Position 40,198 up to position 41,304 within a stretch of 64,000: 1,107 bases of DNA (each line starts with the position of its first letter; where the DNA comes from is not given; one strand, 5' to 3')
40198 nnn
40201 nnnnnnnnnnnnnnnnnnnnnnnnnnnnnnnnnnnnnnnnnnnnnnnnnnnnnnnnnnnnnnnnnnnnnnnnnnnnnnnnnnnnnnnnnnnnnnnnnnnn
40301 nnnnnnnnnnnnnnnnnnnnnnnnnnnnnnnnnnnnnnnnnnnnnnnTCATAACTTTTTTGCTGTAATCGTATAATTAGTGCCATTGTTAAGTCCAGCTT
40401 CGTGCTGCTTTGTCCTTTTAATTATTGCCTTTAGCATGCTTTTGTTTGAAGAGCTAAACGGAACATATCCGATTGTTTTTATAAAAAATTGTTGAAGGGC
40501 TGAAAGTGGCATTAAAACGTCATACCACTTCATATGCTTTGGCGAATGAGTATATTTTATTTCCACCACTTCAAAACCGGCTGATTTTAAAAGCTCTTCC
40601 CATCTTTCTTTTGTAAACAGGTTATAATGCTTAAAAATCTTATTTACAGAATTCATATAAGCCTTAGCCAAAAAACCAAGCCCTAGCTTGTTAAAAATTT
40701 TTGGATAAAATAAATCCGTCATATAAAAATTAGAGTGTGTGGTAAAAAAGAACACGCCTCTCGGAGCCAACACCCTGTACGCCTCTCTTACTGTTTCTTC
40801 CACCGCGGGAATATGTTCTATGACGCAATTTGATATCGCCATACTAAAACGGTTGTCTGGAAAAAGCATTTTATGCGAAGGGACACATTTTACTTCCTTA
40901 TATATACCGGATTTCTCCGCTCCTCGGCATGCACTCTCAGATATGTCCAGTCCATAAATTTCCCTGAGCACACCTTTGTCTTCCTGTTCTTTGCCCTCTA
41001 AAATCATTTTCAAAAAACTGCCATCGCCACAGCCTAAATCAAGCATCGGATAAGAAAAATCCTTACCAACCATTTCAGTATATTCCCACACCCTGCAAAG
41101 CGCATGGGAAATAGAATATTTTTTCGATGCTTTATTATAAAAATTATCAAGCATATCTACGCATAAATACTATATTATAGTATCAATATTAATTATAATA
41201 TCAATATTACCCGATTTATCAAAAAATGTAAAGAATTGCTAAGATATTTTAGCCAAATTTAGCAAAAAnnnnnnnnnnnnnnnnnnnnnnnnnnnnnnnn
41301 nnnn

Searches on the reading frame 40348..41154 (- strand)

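Call 37: search_protein_families(library=pfam, proteins=[window:40348-41154:-], max_evalue=0.001)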
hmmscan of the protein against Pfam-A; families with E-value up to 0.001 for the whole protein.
window:40348-41154:- (268 aa): 8 families
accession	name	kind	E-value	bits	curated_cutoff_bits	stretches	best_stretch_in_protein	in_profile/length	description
PF13489.12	Methyltransf_23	-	3.1e-19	69.7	27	1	37-198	26-163/164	Methyltransferase domain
PF08241.18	Methyltransf_11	-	1.5e-15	58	21.2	1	38-137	1-95/95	Methyltransferase domain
PF13847.12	Methyltransf_31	-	3.5e-14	53.2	27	1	35-193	5-145/145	Methyltransferase domain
PF08242.18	Methyltransf_12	-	1.5e-11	45.3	30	1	38-135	1-98/98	Methyltransferase domain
PF13649.12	Methyltransf_25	-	5.8e-11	43.4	27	1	38-133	2-97/97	Methyltransferase domain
PF01209.24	Ubie_methyltran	-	9.8e-06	25.5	20.1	1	21-199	33-218/233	ubiE/COQ5 methyltransferase family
PF07021.18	MetW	-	0.0006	19.9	21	1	37-128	17-101/193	Methionine biosynthesis protein MetW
PF03141.22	Methyltransf_29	-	0.00084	18.5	23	1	37-139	121-219/506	Putative S-adenosyl-L-methionine-dependent methyltransferase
